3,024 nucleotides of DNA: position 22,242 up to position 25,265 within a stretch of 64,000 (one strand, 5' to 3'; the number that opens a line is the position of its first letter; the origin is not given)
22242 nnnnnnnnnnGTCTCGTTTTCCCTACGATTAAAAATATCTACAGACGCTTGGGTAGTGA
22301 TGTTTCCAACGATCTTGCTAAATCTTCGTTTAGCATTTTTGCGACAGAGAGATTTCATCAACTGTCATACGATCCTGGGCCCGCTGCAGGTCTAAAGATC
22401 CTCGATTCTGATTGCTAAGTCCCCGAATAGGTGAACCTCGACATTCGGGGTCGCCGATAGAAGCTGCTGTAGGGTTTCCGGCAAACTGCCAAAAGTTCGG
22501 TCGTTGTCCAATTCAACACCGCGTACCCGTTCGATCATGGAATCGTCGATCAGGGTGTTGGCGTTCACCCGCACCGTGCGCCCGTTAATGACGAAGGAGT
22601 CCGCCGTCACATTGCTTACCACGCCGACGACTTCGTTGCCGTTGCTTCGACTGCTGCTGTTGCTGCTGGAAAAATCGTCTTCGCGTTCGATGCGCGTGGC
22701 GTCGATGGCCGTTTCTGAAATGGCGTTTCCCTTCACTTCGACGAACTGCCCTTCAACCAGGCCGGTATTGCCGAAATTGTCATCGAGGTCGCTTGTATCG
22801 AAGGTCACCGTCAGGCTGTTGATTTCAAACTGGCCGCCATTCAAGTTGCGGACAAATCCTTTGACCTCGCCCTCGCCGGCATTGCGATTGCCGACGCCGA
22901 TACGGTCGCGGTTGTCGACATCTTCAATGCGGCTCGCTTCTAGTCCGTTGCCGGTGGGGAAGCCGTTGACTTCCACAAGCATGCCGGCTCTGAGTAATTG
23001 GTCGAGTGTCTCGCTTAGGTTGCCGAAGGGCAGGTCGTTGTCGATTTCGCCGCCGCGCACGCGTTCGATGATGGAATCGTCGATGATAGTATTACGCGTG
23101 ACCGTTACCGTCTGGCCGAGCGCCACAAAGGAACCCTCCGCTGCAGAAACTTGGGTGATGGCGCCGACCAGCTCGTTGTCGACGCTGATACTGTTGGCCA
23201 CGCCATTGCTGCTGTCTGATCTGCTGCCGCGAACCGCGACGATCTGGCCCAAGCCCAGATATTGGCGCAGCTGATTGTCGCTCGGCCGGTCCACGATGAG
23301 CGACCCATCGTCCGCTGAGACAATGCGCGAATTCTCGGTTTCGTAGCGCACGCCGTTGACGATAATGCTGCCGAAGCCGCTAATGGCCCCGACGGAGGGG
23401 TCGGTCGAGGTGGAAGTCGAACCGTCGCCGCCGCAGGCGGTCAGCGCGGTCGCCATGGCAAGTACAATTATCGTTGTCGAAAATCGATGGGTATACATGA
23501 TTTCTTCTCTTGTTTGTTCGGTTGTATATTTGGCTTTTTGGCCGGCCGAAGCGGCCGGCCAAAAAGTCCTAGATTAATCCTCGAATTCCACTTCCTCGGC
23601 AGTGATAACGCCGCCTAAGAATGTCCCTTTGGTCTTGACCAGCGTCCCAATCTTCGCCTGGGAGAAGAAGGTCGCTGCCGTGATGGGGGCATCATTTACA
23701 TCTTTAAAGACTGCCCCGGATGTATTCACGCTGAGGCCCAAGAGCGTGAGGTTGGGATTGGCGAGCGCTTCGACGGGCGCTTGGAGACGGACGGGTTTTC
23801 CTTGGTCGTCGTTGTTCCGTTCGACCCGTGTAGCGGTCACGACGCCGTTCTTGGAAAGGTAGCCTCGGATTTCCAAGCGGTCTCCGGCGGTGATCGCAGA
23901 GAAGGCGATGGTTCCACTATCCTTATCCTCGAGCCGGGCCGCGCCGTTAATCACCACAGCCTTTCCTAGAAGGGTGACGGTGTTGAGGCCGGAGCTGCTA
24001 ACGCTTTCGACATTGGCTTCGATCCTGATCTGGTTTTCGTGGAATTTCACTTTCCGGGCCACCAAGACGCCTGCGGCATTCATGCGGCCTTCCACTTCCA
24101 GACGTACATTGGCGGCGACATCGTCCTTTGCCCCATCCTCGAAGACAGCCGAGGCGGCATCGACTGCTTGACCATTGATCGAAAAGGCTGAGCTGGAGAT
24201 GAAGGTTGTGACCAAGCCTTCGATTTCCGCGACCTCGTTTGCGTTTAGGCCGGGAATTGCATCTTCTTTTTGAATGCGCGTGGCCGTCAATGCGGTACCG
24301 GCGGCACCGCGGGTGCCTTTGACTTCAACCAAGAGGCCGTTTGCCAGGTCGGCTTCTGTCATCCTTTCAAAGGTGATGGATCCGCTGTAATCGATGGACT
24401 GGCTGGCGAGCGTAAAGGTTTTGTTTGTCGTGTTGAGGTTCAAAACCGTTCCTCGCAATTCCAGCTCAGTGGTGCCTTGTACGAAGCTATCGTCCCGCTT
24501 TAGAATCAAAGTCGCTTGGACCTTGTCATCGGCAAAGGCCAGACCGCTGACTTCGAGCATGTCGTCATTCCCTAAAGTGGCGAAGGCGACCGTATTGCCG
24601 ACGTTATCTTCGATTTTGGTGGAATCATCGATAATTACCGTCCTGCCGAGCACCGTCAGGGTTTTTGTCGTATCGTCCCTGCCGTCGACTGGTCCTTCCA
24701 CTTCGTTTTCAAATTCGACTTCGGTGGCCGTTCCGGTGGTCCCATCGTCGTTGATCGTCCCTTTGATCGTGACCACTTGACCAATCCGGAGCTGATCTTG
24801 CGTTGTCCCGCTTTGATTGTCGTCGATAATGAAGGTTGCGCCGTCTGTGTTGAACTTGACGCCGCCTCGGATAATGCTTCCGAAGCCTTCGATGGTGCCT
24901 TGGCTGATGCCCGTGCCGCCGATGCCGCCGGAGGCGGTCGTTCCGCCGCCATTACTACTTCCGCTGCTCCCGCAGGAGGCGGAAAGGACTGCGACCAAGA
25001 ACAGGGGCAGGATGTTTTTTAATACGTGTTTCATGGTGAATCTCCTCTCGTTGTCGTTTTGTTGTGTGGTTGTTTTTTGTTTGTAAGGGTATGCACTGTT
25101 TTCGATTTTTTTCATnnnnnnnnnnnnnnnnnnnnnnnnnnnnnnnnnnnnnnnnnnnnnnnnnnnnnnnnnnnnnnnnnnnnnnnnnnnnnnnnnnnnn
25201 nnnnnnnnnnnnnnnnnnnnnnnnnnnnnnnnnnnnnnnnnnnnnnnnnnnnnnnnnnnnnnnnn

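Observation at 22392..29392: Candidate self-contained sigma-54 circuit: sensor kinase + NtrC-type activator, then palindromic UAS, then a -24/-12 promoter, then an operon of uncharacterised envelope proteins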

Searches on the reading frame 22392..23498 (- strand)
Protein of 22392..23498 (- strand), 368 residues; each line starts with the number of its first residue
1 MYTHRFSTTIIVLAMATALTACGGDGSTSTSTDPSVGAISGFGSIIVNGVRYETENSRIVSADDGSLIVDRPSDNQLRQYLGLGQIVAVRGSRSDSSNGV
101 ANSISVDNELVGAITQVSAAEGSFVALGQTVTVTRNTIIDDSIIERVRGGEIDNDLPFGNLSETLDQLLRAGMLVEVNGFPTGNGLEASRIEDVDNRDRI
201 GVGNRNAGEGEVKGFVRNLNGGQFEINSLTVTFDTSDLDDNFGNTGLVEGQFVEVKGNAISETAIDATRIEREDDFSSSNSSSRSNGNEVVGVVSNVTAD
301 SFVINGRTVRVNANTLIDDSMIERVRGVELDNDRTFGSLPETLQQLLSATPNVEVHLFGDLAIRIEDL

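Call 3: search_protein_families(library=pfam, proteins=[window:22392-23498:-], max_evalue=0.01)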
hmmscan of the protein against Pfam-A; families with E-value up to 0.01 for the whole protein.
window:22392-23498:- (368 aa): 1 family
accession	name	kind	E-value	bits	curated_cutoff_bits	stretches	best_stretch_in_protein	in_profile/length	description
PF18914.6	DUF5666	-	3.9e-27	94.7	27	3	112-192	2-60/60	Domain of unknown function (DUF5666)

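Call 32: search_protein_families(library=ncbifam, proteins=[window:22392-23498:-], max_evalue=0.01)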
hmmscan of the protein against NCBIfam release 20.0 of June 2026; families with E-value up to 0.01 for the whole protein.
window:22392-23498:- (368 aa): 0 families

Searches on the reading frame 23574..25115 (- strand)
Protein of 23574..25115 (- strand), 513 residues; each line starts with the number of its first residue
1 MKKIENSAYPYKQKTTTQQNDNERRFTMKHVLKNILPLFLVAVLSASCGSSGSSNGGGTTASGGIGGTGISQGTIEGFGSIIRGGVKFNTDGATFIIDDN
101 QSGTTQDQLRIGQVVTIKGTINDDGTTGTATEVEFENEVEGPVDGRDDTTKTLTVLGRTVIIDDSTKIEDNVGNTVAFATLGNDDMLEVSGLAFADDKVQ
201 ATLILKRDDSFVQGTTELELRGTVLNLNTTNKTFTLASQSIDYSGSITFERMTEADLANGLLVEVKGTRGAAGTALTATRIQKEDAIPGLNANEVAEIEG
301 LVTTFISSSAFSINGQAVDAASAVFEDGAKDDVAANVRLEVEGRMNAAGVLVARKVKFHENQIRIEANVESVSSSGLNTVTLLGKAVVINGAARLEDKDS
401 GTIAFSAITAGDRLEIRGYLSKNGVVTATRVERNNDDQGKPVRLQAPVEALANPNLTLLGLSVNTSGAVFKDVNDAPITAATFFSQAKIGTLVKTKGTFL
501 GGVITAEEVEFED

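Call 3: search_protein_families(library=pfam, proteins=[window:23574-25115:-], max_evalue=0.01)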
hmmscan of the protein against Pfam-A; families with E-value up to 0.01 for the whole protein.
window:23574-25115:- (513 aa): 1 family
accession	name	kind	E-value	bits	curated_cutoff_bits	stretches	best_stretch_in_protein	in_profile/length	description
PF18914.6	DUF5666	-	3.4e-47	159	27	5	299-357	1-60/60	Domain of unknown function (DUF5666)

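Call 32: search_protein_families(library=ncbifam, proteins=[window:23574-25115:-], max_evalue=0.01)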
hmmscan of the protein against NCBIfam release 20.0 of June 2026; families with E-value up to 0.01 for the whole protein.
window:23574-25115:- (513 aa): 0 families

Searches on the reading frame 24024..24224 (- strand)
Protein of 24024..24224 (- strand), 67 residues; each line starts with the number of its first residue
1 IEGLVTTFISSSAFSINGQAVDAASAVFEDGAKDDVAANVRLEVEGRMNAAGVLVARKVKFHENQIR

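Call 83: predict_structure(alignment_id=A4)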
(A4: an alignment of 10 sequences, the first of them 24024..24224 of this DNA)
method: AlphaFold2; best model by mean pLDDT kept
length: 67 residues; sequences in the alignment: 10
mean_pLDDT: 93.6   pTM: 0.79
mean pLDDT of the five models: 93.6, 93.5, 92.2, 91.7, 90.5
residues with pLDDT >= 90: 62; 70-90: 1; 50-70: 2; < 50: 2
segments of 3 or more residues with pLDDT < 50: none
pLDDT, mean of each block of 10 residues (from residue 1): 97 97 97 94 98 98 67
secondary structure, 60 per line:
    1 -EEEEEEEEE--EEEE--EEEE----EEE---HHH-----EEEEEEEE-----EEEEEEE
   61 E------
elements in order: E2-10 E13-16 E19-22 E27-29 E41-48 E54-61

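Call 85: fold_search(model_id=the predicted structure, library=pdb)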
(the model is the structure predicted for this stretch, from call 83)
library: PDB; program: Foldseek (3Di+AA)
matches with E <= 10: 391; with E <= 0.001: 0
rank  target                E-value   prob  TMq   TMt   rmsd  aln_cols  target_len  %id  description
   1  8ez6_A                3.2e-02  1.00  0.64  0.66   2.4        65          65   17  The DBC1/SIRT1 Interaction is Choreographed by Post-translational Modification (released 2024-03-27)
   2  8ez6_B                8.3e-02  0.99  0.62  0.64   2.6        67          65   18  The DBC1/SIRT1 Interaction is Choreographed by Post-translational Modification (released 2024-03-27)
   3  6pqh_D                1.1e-01  0.98  0.65  0.11   4.6        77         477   16  Crystal structure of Asparagine-tRNA ligase from Elizabethkingia sp. CCUG 26117 (released 2019-07-31)
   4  1quq_D                1.1e-01  0.96  0.60  0.38   3.5        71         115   15  COMPLEX OF REPLICATION PROTEIN A SUBUNITS RPA14 AND RPA32 (released 1999-08-13)
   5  2i5l                  1.1e-01  0.92  0.56  0.56   3.5        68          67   16  Crystal structure of Bacillus subtilis Cold Shock Protein variant Bs-CspB M1R/E3K/K65I (released 2007-05-22)
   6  5dfm_B                1.1e-01  0.85  0.54  0.10   4.8       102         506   12  Structure of Tetrahymena telomerase p19 fused to MBP (released 2015-10-28)
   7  8d8l_A                1.1e-01  0.63  0.43  0.19   5.0        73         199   14  Yeast mitochondrial small subunit assembly intermediate (State 3) (released 2022-12-14)
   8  6t00                  1.2e-01  0.91  0.56  0.56   3.6        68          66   16  Crystal structure of Cold Shock Protein B (CSP-B) containing 4-F-Phe modified residues (released 2020-02-26)
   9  5dfm_A                1.2e-01  0.82  0.53  0.10   4.6       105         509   12  Structure of Tetrahymena telomerase p19 fused to MBP (released 2015-10-28)
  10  3o13                  1.2e-01  0.60  0.45  0.21   5.7        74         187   18  Crystal structure of a superantigen-like protein (SAV0433) from Staphylococcus aureus MU50 at 2.05 A resolution (released 2010-08-25)
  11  6pqh_A                1.3e-01  1.00  0.77  0.13   2.8        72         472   14  Crystal structure of Asparagine-tRNA ligase from Elizabethkingia sp. CCUG 26117 (released 2019-07-31)
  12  4ql5_B                1.3e-01  0.84  0.48  0.49   4.4        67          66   18  Crystal structure of translation initiation factor IF-1 from Streptococcus pneumoniae TIGR4 (released 2014-07-02)
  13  1wcm_G                1.4e-01  0.44  0.43  0.23   6.7        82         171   16  Complete 12-Subunit RNA Polymerase II at 3.8 Angstrom (released 2004-12-14)
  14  3tdq_A                1.7e-01  0.97  0.67  0.55   3.1        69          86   12  Crystal structure of a fimbrial biogenesis protein PilY2 (PilY2_PA4555) from Pseudomonas aeruginosa PAO1 at 2.10 A res (released 2011-08-31)
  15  3i2z_B                1.7e-01  0.90  0.58  0.58   3.5        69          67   23  Structure of cold shock protein E from Salmonella typhimurium (released 2009-12-22)
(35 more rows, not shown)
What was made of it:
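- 23574..25115 (-): DUF5666 lipoprotein a, with six OB-fold-like repeats. Its start overlaps the DUF6502 stop by 4 nt. The repeat model has pLDDT 93.6 and is a small beta-barrel with OB/S1/cold-shock-like matches (calls 83, 85).
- The DUF5666 repeat is an OB-like barrel (calls 83, 85).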
